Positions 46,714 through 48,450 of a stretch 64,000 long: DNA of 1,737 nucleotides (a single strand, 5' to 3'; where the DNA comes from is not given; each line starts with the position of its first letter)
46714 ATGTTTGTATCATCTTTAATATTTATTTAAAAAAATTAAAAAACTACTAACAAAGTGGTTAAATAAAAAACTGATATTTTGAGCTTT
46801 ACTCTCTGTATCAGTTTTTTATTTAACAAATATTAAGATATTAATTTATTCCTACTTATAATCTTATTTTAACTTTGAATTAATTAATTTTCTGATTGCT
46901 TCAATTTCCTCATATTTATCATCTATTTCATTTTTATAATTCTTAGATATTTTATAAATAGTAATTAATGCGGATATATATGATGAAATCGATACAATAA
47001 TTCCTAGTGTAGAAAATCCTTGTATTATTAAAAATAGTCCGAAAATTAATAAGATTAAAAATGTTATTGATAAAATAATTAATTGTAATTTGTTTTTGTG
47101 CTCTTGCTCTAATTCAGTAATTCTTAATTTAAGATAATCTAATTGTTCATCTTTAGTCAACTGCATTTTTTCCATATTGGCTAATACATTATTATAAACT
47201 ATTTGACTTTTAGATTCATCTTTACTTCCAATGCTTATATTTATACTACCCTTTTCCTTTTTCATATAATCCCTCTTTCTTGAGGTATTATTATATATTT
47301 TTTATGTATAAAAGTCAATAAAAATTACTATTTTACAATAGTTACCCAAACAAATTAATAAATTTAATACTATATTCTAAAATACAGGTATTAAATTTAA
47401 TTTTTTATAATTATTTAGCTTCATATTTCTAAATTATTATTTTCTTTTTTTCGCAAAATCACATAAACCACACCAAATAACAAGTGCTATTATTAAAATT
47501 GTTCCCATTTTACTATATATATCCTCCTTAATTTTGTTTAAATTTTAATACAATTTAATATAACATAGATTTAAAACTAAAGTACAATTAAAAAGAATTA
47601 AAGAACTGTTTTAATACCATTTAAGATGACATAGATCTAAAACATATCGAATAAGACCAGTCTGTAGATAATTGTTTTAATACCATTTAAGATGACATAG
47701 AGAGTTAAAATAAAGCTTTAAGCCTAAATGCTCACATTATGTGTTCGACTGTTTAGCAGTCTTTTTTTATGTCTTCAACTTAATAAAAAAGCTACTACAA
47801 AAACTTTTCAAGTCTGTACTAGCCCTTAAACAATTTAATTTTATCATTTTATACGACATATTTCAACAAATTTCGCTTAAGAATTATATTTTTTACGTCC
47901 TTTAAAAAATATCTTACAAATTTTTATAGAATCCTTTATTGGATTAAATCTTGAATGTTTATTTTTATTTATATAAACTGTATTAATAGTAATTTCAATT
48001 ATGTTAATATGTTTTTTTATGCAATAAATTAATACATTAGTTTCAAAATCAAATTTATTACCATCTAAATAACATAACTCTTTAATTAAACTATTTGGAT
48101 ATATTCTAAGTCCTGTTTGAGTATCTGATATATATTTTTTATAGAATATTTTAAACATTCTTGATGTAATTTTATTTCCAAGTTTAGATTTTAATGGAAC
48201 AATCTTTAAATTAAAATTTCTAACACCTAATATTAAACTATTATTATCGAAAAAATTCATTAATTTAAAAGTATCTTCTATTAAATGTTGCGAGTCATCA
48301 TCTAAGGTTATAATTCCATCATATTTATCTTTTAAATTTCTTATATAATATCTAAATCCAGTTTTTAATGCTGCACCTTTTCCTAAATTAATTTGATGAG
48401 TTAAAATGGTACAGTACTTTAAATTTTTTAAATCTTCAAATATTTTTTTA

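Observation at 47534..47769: Orphan CRISPR-like mini-array with type II-like 36/30 geometry and no cas genes within 64 kb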

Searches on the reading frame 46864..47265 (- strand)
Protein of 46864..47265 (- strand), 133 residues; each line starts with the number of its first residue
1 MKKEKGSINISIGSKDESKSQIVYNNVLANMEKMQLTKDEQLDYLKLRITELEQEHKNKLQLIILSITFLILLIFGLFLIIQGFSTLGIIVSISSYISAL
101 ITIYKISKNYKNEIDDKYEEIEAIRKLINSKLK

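Call 14: find_encoding_contigs(protein=window:46864-47265:-, flank=10000, max_places=10)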
Protein window:46864-47265:- (133 aa): 22 contigs read that carry it; 10 places shown.
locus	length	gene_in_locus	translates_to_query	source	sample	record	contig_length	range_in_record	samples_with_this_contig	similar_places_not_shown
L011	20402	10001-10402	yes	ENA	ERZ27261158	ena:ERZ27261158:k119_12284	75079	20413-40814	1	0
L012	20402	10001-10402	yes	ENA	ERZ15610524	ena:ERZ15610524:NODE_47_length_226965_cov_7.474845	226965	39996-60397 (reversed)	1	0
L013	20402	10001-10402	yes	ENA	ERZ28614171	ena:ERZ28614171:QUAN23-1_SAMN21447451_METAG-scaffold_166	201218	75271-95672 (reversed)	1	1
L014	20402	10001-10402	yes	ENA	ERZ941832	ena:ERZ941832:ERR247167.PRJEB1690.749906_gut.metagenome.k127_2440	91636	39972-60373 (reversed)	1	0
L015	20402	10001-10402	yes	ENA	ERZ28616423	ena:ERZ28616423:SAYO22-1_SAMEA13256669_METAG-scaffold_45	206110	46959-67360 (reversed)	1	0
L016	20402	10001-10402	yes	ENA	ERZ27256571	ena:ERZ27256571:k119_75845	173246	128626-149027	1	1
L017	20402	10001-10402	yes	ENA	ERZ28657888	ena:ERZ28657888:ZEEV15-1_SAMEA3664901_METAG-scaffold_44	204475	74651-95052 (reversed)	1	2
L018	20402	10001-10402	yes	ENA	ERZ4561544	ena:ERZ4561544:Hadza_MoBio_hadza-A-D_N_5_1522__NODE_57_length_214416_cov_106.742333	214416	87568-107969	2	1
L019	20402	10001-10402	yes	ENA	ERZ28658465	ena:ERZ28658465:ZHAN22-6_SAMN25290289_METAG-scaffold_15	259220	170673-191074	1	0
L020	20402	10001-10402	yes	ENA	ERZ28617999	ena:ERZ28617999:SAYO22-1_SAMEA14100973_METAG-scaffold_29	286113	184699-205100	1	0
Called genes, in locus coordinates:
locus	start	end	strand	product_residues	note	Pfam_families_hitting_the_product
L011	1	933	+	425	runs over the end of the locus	PF13742:tRNA_anti_2, PF01336:tRNA_anti-codon, PF02601:Exonuc_VII_L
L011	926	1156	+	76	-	PF02609:Exonuc_VII_S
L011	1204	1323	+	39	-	-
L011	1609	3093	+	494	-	PF00817:IMS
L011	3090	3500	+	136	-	-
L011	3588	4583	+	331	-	PF13180:PDZ_2, PF05580:Peptidase_S55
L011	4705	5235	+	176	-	-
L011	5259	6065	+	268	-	PF04055:Radical_SAM, PF13186:SPASM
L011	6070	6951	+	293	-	PF00149:Metallophos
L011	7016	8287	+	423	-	PF01520:Amidase_3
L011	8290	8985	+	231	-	PF00535:Glycos_transf_2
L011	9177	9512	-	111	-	-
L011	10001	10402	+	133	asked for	-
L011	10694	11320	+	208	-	PF01944:SpoIIM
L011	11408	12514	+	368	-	PF02540:NAD_synthase (faint), PF03054:tRNA_Me_trans, PF20259:tRNA_Me_trans_M, PF20258:tRNA_Me_trans_C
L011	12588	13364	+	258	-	-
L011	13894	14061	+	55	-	-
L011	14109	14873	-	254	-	PF02535:Zip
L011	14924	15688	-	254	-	-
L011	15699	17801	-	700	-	PF01751:Toprim, PF01131:Topoisom_bac, PF13342:Toprim_Crpt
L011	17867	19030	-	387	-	PF01676:Metalloenzyme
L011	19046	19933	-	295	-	PF02899:Phage_int_SAM_1, PF13495:Phage_int_SAM_4, PF00589:Phage_integrase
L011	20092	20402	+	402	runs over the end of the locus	PF05496:RuvB_N, PF00004:AAA, PF16193:AAA_assoc_2, PF12002:MgsA_C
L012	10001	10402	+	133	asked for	-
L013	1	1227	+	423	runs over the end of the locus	PF01520:Amidase_3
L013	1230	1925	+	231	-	PF00535:Glycos_transf_2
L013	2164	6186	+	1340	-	PF16593:Cas9-BH, PF01844:HNH (faint), PF16592:Cas9_REC, PF13395:HNH_4, PF22702:Cas9_RuvC, PF16595:Cas9_PI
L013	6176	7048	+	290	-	PF01867:Cas_Cas1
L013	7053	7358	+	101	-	PF09827:CRISPR_Cas2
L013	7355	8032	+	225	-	PF09711:Cas_Csn2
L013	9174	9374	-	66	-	-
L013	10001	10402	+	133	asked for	-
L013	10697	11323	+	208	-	PF01944:SpoIIM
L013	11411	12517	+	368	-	PF02540:NAD_synthase (faint), PF03054:tRNA_Me_trans, PF20259:tRNA_Me_trans_M, PF20258:tRNA_Me_trans_C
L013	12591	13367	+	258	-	-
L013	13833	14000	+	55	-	-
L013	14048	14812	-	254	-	PF02535:Zip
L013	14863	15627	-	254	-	-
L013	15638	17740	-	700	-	PF01751:Toprim, PF01131:Topoisom_bac, PF13342:Toprim_Crpt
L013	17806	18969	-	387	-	PF01676:Metalloenzyme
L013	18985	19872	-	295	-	PF02899:Phage_int_SAM_1, PF13495:Phage_int_SAM_4, PF00589:Phage_integrase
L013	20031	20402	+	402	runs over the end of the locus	PF05496:RuvB_N, PF00004:AAA, PF16193:AAA_assoc_2, PF12002:MgsA_C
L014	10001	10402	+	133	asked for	-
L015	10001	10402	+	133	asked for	-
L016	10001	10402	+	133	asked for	-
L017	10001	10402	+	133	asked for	-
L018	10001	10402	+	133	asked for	-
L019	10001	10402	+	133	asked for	-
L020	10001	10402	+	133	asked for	-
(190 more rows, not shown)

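Call 34: search_protein_families(library=pfam, proteins=[window:46864-47265:-])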
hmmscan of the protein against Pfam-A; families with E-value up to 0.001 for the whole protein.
window:46864-47265:- (133 aa): 0 families

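Call 54: search_protein_families(library=pfam, proteins=[L011:9177-9512:-], max_evalue=0.01)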
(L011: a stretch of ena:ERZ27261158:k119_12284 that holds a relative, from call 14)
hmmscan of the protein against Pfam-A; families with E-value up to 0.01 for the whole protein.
L011:9177-9512:- (111 aa): 0 families

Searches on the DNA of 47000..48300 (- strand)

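Call 8: search_rna_families(source=window, start=47000, end=48300, threshold=evalue, max_evalue=10, show_alignments=3)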
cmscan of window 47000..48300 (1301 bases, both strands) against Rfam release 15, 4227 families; matches with E-value up to 10: 6.
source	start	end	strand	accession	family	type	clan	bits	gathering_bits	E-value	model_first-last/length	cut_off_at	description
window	47608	47643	+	RF01335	CRISPR-DR22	Gene; CRISPR;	-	30.8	50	0.00063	1-36/36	no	CRISPR RNA direct repeat element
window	47675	47768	+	RF02348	tracrRNA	Gene; CRISPR;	-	30.8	70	0.013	1-92/92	no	Trans-activating crRNA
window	48254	48291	-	RF01364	CRISPR-DR51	Gene; CRISPR;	-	26.4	45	0.13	1-38/38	no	CRISPR RNA direct repeat element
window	47674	47709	+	RF01335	CRISPR-DR22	Gene; CRISPR;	-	26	50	0.0099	1-36/36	no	CRISPR RNA direct repeat element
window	47542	47577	+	RF01335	CRISPR-DR22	Gene; CRISPR;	-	19.5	50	0.42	1-36/36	no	CRISPR RNA direct repeat element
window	48053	48086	+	RF01335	CRISPR-DR22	Gene; CRISPR;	-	17.2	50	1.5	1-36/36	no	CRISPR RNA direct repeat element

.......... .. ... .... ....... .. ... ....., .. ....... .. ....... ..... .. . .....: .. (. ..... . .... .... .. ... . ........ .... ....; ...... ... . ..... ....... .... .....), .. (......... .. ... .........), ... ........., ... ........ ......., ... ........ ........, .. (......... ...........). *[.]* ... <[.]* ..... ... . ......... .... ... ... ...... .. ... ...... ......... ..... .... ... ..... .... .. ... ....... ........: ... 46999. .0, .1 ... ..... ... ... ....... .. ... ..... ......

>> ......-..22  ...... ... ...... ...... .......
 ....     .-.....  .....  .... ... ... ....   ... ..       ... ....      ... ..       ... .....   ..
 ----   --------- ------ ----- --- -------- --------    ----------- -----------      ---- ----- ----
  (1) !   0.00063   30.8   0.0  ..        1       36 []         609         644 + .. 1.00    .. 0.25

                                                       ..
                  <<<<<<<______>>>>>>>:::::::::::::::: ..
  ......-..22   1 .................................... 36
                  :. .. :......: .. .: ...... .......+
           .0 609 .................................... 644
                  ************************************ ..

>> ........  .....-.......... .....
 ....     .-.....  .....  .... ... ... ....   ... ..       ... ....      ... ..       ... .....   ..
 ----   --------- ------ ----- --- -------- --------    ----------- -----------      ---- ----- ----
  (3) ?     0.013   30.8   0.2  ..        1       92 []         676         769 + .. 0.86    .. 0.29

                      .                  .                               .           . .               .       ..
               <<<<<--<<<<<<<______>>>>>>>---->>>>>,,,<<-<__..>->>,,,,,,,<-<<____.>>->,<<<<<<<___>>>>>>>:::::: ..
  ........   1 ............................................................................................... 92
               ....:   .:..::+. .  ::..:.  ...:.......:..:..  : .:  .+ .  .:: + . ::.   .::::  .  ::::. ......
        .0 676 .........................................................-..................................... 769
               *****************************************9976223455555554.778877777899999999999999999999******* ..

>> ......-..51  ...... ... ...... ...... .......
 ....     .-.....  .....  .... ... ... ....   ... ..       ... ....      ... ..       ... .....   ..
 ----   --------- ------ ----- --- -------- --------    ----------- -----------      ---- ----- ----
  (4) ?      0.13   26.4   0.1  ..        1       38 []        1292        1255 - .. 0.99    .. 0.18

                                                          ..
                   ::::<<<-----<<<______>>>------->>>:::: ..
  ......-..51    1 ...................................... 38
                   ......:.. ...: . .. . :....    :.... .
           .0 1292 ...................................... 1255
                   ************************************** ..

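Call 37: search_dna_similar(query=window:47644-47673:-, collection=phages, mode=distant, max_evalue=10, max_rows=10)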
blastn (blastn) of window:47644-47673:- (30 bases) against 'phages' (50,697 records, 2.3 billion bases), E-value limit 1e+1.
Records with a match: 69; places in all: 69; records where one place covers at least 80% of the query: 0.
Best place of each record, by identity: >=99% 1; 95-99% 2; 90-95% 66.
By first word of the organism name: Klebsiella 64; Escherichia 2; Bacillus 2; Klebseilla 1.
By host as written in the record: Klebsiella pneumoniae 19; Klebsiella pneumoniae K42 8; Klebsiella pneumoniae K47 6; Raoultella planticola K57 (synonym: Klebsiella planticola) 5; - 4; Klebsiella pneumoniae K21 4; Klebsiella pneumoniae K46 3; Escherichia coli 2; and 15 more.
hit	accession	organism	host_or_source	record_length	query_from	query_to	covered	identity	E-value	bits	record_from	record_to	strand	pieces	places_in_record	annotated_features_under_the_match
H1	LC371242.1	Escherichia phage EcS1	Escherichia coli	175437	2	22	70%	95.2%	6e-1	35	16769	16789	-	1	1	DNA primase-helicase subunit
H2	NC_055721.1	Escherichia phage EcS1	Escherichia coli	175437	2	22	70%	95.2%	6e-1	35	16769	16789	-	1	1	DNA primase-helicase subunit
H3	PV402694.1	Klebseilla phage SEL21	Klebsiella variicola AJ055 (clinical ...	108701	1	21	70%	90.5%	8e+0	30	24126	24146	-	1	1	hypothetical protein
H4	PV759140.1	Klebsiella phage vB_KpnLmqsRe28-2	Klebsiella pneumoniae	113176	1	21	70%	90.5%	8e+0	30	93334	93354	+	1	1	none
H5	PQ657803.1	Klebsiella phage Roth37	Klebsiella sp. NCTC 7427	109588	1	21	70%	90.5%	8e+0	30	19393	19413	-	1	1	hypothetical protein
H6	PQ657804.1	Klebsiella phage Roth39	Klebsiella sp. NCTC 7427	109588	1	21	70%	90.5%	8e+0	30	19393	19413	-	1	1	hypothetical protein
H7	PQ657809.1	Klebsiella phage Roth49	Klebsiella sp. CFI_014_VIM4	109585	1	21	70%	90.5%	8e+0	30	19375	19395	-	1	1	hypothetical protein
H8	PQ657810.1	Klebsiella phage Roth50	Klebsiella sp. CFI_014_VIM4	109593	1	21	70%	90.5%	8e+0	30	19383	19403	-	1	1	hypothetical protein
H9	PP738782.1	Klebsiella phage vB_KpnS_Boggle_ER46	Klebsiella pneumoniae JHCK1 (BEI ...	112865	1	21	70%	90.5%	8e+0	30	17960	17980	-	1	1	hypothetical protein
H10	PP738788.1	Klebsiella phage vB_KpnS_Riker_ER52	Klebsiella pneumoniae MH258 (clinical ...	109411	1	21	70%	90.5%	8e+0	30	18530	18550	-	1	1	hypothetical protein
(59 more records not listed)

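Call 38: search_dna_similar(query=window:47578-47607:-, collection=phages, mode=distant, max_evalue=10, max_rows=10)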
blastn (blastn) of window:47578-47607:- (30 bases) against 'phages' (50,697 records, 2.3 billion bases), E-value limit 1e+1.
Records with a match: 274; places in all: 288; records where one place covers at least 80% of the query: 46.
Best place of each record, by identity: >=99% 86; 95-99% 28; 90-95% 114; 80-90% 46.
By first word of the organism name: Staphylococcus 69; Escherichia 32; Streptococcus 18; Listeria 17; Prochlorococcus 17; Bacillus 11; uncultured 9; Bacteroides 8; Campylobacter 8; Flavobacterium 7; and 37 more.
By host as written in the record: - 26; Staphylococcus aureus 25; Prochlorococcus sp. MED4 17; Escherichia coli 15; Listeria monocytogenes 14; Staphylococcus epidermidis F12 6; Staphylococcus epidermidis 5; Klebsiella pneumoniae 5; and 113 more.
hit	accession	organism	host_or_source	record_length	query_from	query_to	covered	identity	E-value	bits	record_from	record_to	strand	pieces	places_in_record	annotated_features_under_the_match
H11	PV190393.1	Aeromonas phage AhP_Mru1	Aeromonas hydrophila subsp. hydrophila ...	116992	3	30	93%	86.2%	2e+0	32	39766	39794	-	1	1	hypothetical protein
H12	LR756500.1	uncultured phage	metagenomic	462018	2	30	97%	82.8%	8e+0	31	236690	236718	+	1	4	record has no annotation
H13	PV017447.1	Staphylococcus phage CIFT_MFB_MRSA28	Staphylococcus aureus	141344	4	30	90%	85.2%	2e+0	32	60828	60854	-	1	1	hypothetical protein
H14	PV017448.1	Staphylococcus phage CIFT_MFB_MRSA32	Staphylococcus aureus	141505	4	30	90%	85.2%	2e+0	32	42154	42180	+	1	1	hypothetical protein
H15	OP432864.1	Staphylococcus phage SapYZU04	Staphylococcus aureus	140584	4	30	90%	85.2%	2e+0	32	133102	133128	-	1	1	hypothetical protein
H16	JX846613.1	Staphylococcus phage vB_SauM_Romulus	Staphylococcus aureus (phage ...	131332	4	30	90%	85.2%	2e+0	32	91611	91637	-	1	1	hypothetical protein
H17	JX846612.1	Staphylococcus phage vB_SauM_Remus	Staphylococcus aureus (phage ...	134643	4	30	90%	85.2%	2e+0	32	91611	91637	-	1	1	hypothetical protein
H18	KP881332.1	Staphylococcus phage Stau2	Staphylococcus aureus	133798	4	30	90%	85.2%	2e+0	32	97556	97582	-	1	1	hypothetical protein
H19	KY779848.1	Staphylococcus phage qdsa001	Staphylococcus aureus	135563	4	30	90%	85.2%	2e+0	32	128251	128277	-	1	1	hypothetical protein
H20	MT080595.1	Staphylococcus phage vB_SauM_EW41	Staphylococcus carnosus TM300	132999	4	30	90%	85.2%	2e+0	32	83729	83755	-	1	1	record has no annotation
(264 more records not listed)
